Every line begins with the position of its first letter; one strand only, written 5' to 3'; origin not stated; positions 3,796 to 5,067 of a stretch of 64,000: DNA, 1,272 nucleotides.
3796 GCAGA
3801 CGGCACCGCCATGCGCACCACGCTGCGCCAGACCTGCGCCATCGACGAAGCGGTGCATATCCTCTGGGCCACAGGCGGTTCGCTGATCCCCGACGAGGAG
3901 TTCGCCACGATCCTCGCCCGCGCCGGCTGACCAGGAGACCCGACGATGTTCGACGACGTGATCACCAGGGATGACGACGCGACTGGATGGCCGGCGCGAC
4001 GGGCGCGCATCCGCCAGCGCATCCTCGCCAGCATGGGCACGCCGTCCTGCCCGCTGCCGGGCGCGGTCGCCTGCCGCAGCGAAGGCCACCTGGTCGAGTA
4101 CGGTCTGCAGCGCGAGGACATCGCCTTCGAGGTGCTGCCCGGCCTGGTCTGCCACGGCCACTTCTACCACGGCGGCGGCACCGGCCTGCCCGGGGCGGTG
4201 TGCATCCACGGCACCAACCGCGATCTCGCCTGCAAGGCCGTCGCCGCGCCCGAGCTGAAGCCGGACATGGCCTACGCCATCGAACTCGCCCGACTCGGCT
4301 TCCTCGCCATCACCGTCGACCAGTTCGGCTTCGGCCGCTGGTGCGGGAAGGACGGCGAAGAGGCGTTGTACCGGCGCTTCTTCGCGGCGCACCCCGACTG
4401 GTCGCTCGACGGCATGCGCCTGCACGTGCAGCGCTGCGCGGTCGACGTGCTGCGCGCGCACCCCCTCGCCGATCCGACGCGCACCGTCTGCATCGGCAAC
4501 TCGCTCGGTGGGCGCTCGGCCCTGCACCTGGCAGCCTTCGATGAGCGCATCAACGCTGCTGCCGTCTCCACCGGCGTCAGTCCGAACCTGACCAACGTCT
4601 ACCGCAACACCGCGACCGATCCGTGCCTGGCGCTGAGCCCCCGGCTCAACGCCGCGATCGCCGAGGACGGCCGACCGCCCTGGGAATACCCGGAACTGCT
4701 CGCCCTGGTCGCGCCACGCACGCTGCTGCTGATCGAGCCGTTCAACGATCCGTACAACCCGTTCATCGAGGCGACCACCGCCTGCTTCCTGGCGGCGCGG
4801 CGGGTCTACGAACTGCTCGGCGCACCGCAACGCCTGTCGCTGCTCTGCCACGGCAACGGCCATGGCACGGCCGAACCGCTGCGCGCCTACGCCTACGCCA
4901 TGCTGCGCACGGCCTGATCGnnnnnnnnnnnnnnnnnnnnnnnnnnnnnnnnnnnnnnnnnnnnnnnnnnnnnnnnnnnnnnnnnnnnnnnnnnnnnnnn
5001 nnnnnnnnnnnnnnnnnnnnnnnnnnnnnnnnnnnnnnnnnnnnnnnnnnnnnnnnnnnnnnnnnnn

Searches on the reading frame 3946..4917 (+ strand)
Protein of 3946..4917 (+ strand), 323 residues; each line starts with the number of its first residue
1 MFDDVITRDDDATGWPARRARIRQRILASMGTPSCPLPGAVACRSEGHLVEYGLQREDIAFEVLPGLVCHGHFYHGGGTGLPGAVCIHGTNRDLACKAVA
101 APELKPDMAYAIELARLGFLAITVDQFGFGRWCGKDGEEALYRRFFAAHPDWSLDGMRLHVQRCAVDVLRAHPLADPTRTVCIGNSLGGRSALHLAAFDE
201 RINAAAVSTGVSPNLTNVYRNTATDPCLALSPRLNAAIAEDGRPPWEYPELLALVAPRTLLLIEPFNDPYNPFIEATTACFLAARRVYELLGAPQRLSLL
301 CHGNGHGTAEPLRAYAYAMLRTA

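Call 73: search_protein_families(library=pfam, proteins=[window:3946-4917:+], max_evalue=0.01)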
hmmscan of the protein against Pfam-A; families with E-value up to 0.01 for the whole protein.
window:3946-4917:+ (323 aa): 5 families
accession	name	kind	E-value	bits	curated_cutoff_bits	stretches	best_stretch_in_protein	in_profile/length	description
PF22244.2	GCE_fung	-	1.6e-08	35.1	27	1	166-292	91-231/231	Glucuronyl esterase, fungi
PF12697.13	Abhydrolase_6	-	0.00011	23.4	26.3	1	113-272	19-146/217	Alpha/beta hydrolase family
PF01738.24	DLH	-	0.0024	17.9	21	1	112-230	35-149/217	Dienelactone hydrolase family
PF05448.18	AXE1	-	0.0024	17.1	21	1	165-207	163-205/321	Acetyl xylan esterase (AXE1)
PF12715.13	Abhydrolase_7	-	0.003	17.3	21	1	95-205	131-252/388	Abhydrolase family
